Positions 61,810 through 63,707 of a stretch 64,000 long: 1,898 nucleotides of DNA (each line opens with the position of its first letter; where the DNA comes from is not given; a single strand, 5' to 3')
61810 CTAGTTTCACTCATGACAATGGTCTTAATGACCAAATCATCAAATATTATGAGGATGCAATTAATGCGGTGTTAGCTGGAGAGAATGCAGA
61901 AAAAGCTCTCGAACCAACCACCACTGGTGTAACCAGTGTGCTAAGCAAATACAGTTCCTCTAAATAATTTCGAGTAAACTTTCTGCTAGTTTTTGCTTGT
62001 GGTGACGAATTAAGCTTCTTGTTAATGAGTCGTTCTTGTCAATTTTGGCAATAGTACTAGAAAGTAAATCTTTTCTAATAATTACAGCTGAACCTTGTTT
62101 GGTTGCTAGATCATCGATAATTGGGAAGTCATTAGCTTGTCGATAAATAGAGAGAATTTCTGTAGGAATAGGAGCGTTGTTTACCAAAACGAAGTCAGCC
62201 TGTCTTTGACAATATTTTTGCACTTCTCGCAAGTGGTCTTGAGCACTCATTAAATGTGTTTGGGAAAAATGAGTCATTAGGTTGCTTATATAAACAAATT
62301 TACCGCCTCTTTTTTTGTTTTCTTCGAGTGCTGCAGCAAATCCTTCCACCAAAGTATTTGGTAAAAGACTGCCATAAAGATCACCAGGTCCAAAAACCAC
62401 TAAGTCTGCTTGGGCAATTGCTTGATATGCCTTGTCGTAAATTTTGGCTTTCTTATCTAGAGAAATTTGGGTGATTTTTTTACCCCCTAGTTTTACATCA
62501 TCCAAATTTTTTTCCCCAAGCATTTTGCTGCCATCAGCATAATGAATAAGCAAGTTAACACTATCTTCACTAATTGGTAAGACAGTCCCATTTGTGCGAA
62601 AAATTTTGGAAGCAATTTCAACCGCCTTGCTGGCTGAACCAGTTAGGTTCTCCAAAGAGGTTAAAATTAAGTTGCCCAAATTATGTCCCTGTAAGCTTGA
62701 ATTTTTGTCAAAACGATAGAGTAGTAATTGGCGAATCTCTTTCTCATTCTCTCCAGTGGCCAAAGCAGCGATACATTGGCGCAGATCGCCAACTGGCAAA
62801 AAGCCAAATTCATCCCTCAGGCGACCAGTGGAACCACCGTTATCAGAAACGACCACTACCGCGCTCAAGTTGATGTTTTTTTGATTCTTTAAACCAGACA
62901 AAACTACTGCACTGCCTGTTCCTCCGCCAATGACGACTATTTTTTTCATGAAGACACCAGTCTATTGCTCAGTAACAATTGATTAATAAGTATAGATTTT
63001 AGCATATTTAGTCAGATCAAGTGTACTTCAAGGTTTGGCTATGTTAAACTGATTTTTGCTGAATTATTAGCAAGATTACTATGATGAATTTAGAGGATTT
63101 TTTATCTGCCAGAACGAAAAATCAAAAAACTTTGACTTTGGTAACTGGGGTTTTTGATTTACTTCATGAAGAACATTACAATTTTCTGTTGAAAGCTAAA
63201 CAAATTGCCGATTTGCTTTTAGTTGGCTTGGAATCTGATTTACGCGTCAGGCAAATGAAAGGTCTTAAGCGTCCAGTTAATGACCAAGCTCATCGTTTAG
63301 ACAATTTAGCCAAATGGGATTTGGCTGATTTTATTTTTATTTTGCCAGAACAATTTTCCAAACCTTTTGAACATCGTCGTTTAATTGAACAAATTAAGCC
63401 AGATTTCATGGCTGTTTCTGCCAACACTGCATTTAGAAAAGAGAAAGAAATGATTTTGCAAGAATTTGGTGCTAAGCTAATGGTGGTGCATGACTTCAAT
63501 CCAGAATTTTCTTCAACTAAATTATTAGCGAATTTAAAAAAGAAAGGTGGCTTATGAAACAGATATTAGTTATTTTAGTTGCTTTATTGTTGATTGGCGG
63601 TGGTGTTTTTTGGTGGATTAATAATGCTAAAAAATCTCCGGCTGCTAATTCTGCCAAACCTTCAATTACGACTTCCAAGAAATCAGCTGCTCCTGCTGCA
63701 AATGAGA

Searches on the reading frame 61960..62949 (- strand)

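Call 94: search_protein_families(library=pfam, proteins=[window:61960-62949:-], max_evalue=0.00001)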
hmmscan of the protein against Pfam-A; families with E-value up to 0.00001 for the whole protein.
window:61960-62949:- (329 aa): 1 family
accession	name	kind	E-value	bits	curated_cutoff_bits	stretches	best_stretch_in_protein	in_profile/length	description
PF01933.23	CofD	-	3.4e-77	259.9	30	1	4-290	1-285/290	2-phospho-L-lactate transferase CofD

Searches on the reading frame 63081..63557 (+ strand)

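Call 94: search_protein_families(library=pfam, proteins=[window:63081-63557:+], max_evalue=0.00001)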
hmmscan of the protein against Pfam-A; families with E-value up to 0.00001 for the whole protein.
window:63081-63557:+ (158 aa): 1 family
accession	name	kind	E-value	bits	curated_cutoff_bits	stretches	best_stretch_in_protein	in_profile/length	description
PF01467.32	CTP_transf_like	-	2e-10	41.4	21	1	21-146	2-128/133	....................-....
